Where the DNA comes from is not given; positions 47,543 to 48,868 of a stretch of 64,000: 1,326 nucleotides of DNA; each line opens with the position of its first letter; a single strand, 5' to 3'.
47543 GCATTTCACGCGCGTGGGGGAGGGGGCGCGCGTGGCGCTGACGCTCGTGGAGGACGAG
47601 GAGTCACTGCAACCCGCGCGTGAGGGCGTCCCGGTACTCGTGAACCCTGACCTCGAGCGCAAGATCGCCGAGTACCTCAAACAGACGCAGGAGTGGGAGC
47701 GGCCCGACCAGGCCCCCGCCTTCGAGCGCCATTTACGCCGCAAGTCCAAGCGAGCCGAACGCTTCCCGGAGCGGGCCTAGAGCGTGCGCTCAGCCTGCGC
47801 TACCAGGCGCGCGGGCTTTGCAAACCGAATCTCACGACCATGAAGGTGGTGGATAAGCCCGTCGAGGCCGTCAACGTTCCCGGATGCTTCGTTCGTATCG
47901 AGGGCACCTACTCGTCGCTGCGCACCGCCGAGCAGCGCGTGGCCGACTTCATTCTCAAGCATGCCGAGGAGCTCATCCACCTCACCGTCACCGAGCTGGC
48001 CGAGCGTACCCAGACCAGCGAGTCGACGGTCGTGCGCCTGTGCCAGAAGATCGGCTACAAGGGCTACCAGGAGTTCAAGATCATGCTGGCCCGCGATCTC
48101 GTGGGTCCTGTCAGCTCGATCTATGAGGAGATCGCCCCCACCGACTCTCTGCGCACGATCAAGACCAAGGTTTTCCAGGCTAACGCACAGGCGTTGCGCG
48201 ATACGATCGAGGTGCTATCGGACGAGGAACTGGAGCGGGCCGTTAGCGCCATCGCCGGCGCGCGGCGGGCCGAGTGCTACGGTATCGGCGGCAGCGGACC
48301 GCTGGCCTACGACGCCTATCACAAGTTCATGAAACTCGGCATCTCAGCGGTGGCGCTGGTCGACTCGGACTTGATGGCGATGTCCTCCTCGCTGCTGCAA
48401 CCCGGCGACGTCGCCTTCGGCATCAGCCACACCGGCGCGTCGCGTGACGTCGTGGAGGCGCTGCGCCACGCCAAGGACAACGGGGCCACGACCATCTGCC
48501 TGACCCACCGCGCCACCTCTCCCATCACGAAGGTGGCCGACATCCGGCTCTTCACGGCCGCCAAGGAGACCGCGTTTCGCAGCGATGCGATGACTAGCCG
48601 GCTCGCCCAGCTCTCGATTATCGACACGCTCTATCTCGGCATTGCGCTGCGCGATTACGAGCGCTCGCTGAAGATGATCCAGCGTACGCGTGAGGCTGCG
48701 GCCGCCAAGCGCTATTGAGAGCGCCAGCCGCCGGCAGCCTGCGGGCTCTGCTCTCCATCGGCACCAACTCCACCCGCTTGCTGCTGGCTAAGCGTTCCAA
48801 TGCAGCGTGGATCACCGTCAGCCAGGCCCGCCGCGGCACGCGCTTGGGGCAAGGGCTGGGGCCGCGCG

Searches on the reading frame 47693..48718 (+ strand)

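Call 49: search_protein_families(library=pfam, proteins=[window:47693-48718:+], max_evalue=0.00001)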
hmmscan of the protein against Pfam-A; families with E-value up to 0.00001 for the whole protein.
window:47693-48718:+ (341 aa): 3 families
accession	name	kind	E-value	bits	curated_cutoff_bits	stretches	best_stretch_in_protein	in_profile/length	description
PF01418.23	HTH_6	-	1.8e-22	79.6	28.3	1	68-136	6-74/77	Helix-turn-helix domain, rpiR family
PF01380.27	SIS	-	1e-19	71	25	1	187-314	2-129/131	SIS domain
PF13580.11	SIS_2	-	8.2e-07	29.6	27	0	232-271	98-137/138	SIS domain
